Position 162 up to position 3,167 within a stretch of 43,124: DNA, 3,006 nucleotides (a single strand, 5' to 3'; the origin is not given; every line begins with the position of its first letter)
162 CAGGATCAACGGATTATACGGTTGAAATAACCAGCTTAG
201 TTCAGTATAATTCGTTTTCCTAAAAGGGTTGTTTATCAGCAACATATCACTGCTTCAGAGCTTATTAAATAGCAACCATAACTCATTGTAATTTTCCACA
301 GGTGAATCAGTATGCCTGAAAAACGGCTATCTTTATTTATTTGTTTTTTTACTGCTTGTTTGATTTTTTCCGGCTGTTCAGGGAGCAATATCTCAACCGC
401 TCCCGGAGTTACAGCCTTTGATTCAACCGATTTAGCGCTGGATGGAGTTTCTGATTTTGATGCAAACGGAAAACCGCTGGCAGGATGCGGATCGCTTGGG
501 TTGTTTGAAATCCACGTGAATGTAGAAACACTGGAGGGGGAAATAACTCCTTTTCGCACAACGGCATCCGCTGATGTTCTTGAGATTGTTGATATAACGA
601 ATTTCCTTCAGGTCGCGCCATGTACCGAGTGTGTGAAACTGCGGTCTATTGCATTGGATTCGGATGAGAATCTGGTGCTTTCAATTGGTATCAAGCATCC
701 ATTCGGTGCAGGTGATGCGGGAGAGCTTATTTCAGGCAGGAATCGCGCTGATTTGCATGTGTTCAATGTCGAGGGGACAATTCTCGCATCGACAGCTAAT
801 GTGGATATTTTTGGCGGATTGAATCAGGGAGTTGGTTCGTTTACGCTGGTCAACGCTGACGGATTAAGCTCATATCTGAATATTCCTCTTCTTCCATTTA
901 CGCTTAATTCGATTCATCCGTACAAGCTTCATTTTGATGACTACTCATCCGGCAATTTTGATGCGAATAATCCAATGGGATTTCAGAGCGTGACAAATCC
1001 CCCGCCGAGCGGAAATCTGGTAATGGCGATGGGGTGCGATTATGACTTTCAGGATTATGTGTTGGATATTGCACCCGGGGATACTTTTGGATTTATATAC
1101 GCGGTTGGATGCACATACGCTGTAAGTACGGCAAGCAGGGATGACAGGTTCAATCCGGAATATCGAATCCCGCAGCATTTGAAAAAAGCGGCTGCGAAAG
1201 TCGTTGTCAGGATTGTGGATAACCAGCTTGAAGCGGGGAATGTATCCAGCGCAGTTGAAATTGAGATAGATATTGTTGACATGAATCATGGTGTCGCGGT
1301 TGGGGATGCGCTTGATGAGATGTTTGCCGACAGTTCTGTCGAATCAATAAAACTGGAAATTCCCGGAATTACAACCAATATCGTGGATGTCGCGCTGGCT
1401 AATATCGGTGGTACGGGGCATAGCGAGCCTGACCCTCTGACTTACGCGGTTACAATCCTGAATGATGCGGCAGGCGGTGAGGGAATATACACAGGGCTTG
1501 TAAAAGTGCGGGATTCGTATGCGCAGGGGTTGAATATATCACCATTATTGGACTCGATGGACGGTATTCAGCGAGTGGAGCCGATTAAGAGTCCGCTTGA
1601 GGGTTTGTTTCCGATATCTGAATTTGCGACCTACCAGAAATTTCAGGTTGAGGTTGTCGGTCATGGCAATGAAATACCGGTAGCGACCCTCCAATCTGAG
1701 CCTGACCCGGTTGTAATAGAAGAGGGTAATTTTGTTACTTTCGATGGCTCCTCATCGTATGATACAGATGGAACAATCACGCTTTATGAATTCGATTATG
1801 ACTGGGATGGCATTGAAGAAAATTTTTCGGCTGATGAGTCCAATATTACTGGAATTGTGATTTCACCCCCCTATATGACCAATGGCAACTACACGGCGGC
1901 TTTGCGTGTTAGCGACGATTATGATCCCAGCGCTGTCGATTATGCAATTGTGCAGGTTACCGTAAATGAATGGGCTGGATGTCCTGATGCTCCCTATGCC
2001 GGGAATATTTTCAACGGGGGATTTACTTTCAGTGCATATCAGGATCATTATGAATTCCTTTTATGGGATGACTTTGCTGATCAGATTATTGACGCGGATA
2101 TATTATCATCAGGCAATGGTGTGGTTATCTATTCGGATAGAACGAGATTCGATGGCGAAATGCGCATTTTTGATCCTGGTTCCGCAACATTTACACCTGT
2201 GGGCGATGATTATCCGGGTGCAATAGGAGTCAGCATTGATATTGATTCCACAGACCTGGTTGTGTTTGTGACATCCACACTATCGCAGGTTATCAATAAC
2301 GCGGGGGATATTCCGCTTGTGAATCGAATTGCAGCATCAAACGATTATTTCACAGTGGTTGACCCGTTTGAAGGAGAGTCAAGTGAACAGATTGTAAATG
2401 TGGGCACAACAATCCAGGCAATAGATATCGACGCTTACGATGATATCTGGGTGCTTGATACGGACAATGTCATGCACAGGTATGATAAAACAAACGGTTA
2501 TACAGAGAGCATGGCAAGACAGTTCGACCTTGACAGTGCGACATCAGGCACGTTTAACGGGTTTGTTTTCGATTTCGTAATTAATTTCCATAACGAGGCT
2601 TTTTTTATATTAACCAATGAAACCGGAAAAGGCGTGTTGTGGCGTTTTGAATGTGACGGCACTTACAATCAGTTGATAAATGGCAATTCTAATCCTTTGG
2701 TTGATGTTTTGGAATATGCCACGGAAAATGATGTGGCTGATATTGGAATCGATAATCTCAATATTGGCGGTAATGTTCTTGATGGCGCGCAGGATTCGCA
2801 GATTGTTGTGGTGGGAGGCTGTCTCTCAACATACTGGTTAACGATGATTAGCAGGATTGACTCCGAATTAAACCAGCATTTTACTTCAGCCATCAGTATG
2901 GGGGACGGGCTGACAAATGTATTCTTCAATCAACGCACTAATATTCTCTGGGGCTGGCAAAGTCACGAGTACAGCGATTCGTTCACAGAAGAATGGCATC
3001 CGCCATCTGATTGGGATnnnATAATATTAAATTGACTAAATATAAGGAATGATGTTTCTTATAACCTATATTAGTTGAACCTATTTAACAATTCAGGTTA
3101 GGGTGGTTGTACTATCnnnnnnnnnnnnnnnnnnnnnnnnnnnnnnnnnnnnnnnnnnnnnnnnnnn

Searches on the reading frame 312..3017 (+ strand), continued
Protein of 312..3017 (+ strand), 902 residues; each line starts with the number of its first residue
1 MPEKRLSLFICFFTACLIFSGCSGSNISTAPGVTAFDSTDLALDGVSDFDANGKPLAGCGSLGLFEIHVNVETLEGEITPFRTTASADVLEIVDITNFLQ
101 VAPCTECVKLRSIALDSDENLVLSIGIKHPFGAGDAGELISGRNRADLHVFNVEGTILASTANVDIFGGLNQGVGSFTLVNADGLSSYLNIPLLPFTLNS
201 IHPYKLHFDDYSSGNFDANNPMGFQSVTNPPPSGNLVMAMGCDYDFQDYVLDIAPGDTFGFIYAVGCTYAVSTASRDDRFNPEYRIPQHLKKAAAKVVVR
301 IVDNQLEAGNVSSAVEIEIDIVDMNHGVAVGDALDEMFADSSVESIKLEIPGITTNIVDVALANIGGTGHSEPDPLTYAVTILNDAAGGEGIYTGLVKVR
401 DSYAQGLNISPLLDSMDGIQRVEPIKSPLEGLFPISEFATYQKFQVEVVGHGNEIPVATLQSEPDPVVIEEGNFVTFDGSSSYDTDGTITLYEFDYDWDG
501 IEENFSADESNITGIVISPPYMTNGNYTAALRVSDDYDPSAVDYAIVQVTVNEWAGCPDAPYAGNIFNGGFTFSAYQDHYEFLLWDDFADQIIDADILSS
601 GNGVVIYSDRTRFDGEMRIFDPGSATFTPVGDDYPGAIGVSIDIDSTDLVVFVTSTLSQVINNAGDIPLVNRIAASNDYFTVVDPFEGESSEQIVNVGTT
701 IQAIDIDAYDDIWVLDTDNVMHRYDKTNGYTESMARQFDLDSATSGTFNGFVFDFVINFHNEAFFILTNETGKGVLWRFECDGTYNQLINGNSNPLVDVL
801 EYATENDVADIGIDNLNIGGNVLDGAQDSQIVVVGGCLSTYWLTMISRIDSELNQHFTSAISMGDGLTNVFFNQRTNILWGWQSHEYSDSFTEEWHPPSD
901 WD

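Call 44: fold_search(model_id=the predicted structure, library=pdb)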
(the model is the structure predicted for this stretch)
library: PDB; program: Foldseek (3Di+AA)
matches with E <= 10: 1399; with E <= 0.001: 304
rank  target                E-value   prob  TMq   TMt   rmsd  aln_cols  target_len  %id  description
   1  10ft_A                1.5e-09  1.00  0.14  0.22  22.6       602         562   10  Cryo-EM structure of receptor tyrosine kinase ROS1 in complex with NELL2 (released 2026-02-25)
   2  9oyz_B                2.7e-09  1.00  0.19  0.17  22.6       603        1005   10  Cryo-EM structure of chicken ROS1 in apo-state. Cryo-EM refinement is focused on the "head" region of chicken ROS1. (released 2026-02-25)
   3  9oz6_B                3.9e-09  1.00  0.19  0.17  22.9       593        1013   10  Cryo-EM structure of 1:1 chicken ROS1 and chicken NEL complex. (released 2026-02-25)
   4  9bfp_A                4.3e-09  1.00  0.17  0.15  25.2       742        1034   10  Cryo-EM structure of Sevenless extracellular domain (monomer) (released 2025-01-29)
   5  9n6z_LQ               2.1e-08  1.00  0.21  0.23  31.6       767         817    7  SSU processome maturation and disassembly, State D (released 2025-11-05)
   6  9n6v_LQ               4.7e-08  1.00  0.20  0.21  30.9       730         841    9  SSU processome maturation and disassembly, State A (released 2025-11-05)
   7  9ozc_A                5.8e-08  1.00  0.20  0.12  25.5       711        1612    9  Cryo-EM structure of 1:2:1 ROS1/NEL/NICOL holo-complex, conformation 1. (released 2026-02-25)
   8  9ozh_D                6.7e-08  1.00  0.15  0.10  29.4       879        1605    9  Cryo-EM structure of 1:2:1 ROS1/NEL/NICOL holo-complex, conformation 2. (released 2026-02-25)
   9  8g3e_A                7.5e-08  1.00  0.23  0.57   8.2       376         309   11  Crystal structure of human WDR5 in complex with (1M)-N-[(3,5-difluoro[1,1'-biphenyl]-4-yl)methyl]-6-methyl-4-oxo-1-(py (released 2023-06-28)
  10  9bfu_A                9.6e-08  1.00  0.19  0.12  23.9       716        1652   11  Cryo-EM structure of Sevenless extracellular domain (composite map of the dimer, pH 4.6) (released 2025-01-29)
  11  1pgu_B                1.1e-07  1.00  0.17  0.25  37.6       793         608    7  YEAST ACTIN INTERACTING PROTEIN 1 (AIP1), Se-Met PROTEIN, MONOCLINIC CRYSTAL FORM (released 2003-07-15)
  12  9uk4_A                1.1e-07  1.00  0.23  0.59   8.1       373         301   10  Crystal structure of WDR5 in complex with peptide Ac-ARA-NH2 (released 2025-10-08)
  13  6e22_B                1.2e-07  1.00  0.22  0.56   8.2       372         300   10  Displacement of WDR5 from chromatin by a pharmacological WIN site inhibitor with picomolar affinity (released 2019-03-13)
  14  3mxx                  1.2e-07  1.00  0.22  0.54   8.5       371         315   10  Crystal structure of WDR5 mutant (S62A) (released 2010-10-20)
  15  6e1y_A                1.5e-07  1.00  0.22  0.57   8.1       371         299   10  Discovery of Potent 2-Aryl-6,7-Dihydro-5HPyrrolo[ 1,2-a]imidazoles as WDR5 WIN-site Inhibitors Using Fragment-Based Me (released 2019-03-13)
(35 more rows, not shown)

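Call 62: search_solved_structures(query=A1, max_evalue=1)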
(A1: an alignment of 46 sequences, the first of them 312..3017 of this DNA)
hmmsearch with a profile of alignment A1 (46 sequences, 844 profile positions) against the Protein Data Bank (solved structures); distinct sequences matched with E-value up to 1: 21.
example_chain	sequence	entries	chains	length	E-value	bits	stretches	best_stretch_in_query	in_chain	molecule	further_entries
9lrk_A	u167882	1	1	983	6.8e-14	54.5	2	466-557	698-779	Collagenase ColH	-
9lqj_A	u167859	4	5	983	7.8e-14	54.3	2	466-557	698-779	Collagenase ColH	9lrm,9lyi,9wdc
4aqo_A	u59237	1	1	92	1.3e-08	37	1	450-550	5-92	COLLAGENASE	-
4u7k_A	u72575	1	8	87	3.4e-08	35.6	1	467-549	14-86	ColH protein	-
4u6t_A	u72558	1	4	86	3.6e-08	35.5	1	467-549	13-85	ColH protein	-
2c26_A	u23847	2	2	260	5.6e-08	34.9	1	452-580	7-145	ENDOGLUCANASE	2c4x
6nz0_Z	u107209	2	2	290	6.2e-08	34.7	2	451-550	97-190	Dyslexia-associated protein KIAA0319-like protein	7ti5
4jrw_A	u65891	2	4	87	6.3e-08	34.7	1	454-550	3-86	Collagenase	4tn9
4jgu_A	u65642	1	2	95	1.1e-07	33.9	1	451-549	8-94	ColH protein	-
2y72_A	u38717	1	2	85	2.5e-07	32.7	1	464-550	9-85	COLLAGENASE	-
2y3u_A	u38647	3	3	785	1.6e-06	30.1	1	451-549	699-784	COLLAGENASE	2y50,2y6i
9p4n_R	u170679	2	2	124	0.00038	22.2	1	451-552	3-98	Dyslexia-associated protein KIAA0319-like protein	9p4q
4l9d_A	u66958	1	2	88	0.00087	21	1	475-550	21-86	Protease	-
7wjx_R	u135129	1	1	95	0.00091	21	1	451-550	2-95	Dyslexia-associated protein KIAA0319-like protein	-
7kpn_Z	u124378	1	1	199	0.0011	20.7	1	451-550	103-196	Dyslexia-associated protein KIAA0319-like protein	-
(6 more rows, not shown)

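Call 92: find_encoding_contigs(protein=P0053, flank=10000, max_places=2)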
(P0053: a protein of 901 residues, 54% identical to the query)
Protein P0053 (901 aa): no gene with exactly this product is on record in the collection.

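Call 93: find_encoding_contigs(protein=P0006, flank=10000, max_places=2)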
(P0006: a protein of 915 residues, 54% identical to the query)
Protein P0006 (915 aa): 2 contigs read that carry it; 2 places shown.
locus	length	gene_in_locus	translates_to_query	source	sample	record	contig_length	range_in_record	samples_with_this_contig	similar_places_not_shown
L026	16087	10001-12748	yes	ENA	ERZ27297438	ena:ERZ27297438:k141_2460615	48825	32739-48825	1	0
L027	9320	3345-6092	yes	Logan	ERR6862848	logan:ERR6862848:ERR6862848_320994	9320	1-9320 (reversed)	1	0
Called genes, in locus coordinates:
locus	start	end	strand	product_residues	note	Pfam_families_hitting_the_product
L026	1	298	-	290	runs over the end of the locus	PF23023:Anti-Pycsar_Apyc1, PF00753:Lactamase_B, PF12706:Lactamase_B_2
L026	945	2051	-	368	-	-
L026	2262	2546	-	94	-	PF00216:Bac_DNA_binding, PF18291:HU-HIG, PF18175:HU-CCDC81_bac_2 (weak)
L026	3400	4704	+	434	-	PF00587:tRNA-synt_2b, PF03129:HGTP_anticodon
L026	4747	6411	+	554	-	PF01368:DHH, PF02272:DHHA1, PF17768:RecJ_OB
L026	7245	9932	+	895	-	PF22352:K319L-like_PKD (weak)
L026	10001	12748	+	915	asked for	PF18911:PKD_4 (weak), PF22352:K319L-like_PKD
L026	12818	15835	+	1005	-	PF18911:PKD_4, PF22352:K319L-like_PKD (faint)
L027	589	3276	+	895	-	PF22352:K319L-like_PKD (weak)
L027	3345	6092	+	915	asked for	PF18911:PKD_4 (weak), PF22352:K319L-like_PKD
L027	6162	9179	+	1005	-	PF18911:PKD_4, PF22352:K319L-like_PKD (faint)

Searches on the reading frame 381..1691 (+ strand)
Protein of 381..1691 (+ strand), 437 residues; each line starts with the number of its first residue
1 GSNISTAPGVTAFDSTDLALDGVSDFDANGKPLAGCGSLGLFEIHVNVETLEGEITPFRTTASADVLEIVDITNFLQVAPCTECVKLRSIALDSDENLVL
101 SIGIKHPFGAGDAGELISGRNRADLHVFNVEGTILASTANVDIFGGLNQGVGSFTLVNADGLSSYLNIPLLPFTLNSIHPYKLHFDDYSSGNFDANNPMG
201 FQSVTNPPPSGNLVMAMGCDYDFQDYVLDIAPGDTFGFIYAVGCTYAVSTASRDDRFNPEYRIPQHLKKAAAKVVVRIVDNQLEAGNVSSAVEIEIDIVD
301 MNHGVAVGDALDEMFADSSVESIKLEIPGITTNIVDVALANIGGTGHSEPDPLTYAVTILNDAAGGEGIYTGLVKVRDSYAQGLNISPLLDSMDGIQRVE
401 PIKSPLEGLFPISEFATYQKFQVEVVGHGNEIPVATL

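Call 75: predict_structure(alignment_id=A3)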
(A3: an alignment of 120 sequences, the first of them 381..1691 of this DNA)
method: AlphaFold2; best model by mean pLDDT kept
length: 437 residues; sequences in the alignment: 120
mean_pLDDT: 81.0   pTM: 0.83
mean pLDDT of the five models: 81.0, 80.3, 78.1, 76.4, 73.2
residues with pLDDT >= 90: 212; 70-90: 117; 50-70: 58; < 50: 50
segments of 3 or more residues with pLDDT < 50: 1-24, 34-37, 61-78, 247-249
pLDDT, mean of each block of 10 residues (from residue 1): 35 46 55 52 88 80 33 42 86 95 88 75 79 81 94 92 75 74 93 91 86 90 95 83 66 67 85 97 97 98 94 93 98 97 94 98 97 97 83 74 69 93 87 67
secondary structure, 60 per line:
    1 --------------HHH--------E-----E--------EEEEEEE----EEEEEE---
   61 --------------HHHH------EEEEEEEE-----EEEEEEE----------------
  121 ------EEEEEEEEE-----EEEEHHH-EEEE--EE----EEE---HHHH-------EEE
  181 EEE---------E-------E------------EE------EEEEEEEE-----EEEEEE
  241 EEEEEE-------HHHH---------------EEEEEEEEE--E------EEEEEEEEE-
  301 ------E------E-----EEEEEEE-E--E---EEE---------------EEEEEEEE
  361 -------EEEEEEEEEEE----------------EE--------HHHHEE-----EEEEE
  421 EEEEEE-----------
elements in order: E41-47 E52-57 H75-78 E85-92 E98-104 E127-135 E141-144 E149-152 E161-163 H167-170 E178-183 E222-229 E235-246 H254-257 E273-281 E291-299 E320-326 E335-337 E353-360 E368-378 H405-408 E416-426
